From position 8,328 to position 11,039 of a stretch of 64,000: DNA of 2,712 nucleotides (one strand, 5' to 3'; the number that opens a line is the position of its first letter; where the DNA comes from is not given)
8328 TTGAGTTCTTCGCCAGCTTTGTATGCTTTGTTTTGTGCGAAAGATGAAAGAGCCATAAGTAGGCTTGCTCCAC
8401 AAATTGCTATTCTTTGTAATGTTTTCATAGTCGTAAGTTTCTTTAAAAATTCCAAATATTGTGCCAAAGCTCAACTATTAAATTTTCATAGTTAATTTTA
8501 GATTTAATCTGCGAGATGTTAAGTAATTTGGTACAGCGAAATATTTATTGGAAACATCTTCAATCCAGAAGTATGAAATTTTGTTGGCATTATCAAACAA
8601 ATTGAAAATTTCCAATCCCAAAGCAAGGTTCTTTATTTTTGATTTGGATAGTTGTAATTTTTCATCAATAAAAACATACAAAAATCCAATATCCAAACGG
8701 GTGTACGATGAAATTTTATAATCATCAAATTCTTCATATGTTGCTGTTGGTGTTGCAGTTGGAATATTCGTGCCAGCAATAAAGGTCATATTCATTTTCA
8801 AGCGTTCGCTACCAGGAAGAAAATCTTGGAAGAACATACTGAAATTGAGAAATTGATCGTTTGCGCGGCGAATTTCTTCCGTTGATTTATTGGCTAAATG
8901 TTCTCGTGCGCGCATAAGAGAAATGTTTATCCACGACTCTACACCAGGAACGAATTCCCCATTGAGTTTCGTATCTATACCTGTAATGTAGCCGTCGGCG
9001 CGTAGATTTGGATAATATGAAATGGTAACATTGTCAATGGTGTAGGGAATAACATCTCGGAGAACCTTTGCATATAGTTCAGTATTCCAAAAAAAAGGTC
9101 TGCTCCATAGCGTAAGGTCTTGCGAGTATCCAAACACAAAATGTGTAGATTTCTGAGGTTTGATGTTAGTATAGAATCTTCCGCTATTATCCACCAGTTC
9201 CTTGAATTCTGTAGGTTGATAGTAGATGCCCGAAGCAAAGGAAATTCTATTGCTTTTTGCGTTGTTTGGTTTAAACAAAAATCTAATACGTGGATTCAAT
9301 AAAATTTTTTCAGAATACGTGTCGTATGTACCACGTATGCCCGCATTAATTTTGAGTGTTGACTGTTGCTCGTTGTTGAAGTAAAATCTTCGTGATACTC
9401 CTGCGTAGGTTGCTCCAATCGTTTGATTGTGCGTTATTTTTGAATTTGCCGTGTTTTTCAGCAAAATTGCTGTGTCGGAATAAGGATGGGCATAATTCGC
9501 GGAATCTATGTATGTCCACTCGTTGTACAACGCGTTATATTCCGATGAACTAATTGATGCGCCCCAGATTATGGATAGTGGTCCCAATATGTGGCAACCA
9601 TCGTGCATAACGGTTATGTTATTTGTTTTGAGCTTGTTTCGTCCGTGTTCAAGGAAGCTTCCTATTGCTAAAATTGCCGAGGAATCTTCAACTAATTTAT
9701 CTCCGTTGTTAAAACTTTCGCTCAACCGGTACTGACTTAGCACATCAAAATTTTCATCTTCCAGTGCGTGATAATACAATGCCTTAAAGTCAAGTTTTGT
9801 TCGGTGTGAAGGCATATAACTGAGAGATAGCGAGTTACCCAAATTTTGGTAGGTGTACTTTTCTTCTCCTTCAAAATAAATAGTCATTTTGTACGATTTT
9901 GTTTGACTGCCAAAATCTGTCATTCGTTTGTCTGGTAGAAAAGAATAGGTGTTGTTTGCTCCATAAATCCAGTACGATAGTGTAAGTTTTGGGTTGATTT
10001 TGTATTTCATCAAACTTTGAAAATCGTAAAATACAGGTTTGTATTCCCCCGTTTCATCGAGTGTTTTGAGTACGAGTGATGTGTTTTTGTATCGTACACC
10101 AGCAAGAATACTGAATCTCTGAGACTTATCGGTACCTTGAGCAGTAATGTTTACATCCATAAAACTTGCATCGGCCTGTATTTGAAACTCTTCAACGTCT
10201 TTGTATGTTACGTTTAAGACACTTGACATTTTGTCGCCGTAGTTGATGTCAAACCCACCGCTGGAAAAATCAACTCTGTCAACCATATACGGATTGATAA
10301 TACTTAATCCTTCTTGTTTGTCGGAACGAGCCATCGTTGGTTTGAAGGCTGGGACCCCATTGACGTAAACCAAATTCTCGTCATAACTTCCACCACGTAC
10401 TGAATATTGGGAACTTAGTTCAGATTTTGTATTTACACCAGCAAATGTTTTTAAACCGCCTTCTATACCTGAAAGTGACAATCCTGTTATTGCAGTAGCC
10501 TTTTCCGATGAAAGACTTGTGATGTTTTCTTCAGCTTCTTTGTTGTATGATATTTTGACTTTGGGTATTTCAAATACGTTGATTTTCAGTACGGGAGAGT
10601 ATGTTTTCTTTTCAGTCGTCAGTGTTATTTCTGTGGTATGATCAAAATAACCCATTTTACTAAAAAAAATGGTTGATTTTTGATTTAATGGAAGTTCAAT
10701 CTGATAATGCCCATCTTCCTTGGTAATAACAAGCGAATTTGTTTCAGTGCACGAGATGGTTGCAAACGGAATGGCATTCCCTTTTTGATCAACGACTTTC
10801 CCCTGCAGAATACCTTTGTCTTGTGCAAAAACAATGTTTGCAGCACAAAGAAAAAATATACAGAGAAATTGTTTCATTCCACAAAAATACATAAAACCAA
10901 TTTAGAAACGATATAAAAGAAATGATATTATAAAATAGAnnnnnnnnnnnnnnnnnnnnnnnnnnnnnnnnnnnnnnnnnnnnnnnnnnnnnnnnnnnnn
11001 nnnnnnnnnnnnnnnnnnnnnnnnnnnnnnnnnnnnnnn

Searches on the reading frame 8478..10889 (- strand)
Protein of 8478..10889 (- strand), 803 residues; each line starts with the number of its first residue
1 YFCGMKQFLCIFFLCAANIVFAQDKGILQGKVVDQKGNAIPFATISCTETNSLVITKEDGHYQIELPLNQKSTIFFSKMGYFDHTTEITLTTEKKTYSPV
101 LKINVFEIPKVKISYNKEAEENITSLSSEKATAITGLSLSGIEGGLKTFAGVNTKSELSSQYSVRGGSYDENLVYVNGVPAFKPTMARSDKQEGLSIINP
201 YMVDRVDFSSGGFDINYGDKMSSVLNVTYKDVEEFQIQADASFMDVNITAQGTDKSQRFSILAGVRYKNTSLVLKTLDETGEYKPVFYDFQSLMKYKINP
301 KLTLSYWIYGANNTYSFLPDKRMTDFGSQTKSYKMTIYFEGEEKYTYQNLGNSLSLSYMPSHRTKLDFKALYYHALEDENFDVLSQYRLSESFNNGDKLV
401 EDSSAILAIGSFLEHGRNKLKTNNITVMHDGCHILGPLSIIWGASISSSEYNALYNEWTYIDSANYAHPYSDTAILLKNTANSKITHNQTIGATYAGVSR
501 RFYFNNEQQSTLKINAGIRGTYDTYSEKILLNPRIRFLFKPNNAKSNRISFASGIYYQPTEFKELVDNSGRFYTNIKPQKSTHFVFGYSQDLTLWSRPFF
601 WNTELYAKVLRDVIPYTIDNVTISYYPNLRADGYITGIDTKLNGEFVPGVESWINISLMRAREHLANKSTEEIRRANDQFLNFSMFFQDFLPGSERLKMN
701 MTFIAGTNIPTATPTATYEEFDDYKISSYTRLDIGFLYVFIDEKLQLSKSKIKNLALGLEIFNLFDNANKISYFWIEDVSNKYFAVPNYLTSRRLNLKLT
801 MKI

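Call 49: search_protein_families(library=pfam, proteins=[window:8478-10889:-], max_evalue=0.00001)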
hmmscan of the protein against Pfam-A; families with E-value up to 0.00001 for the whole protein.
window:8478-10889:- (803 aa): 3 families
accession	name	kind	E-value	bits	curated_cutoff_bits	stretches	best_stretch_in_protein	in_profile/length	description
PF13715.12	CarbopepD_reg_2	-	6.5e-11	42.6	32.2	1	28-96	1-70/88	CarboxypepD_reg-like domain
PF13620.12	CarboxypepD_reg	-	1.5e-08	35.3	32.3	1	28-95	2-74/82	Carboxypeptidase regulatory-like domain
PF07715.20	Plug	-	4.8e-08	33.9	23.9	1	141-219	24-101/107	TonB-dependent Receptor Plug Domain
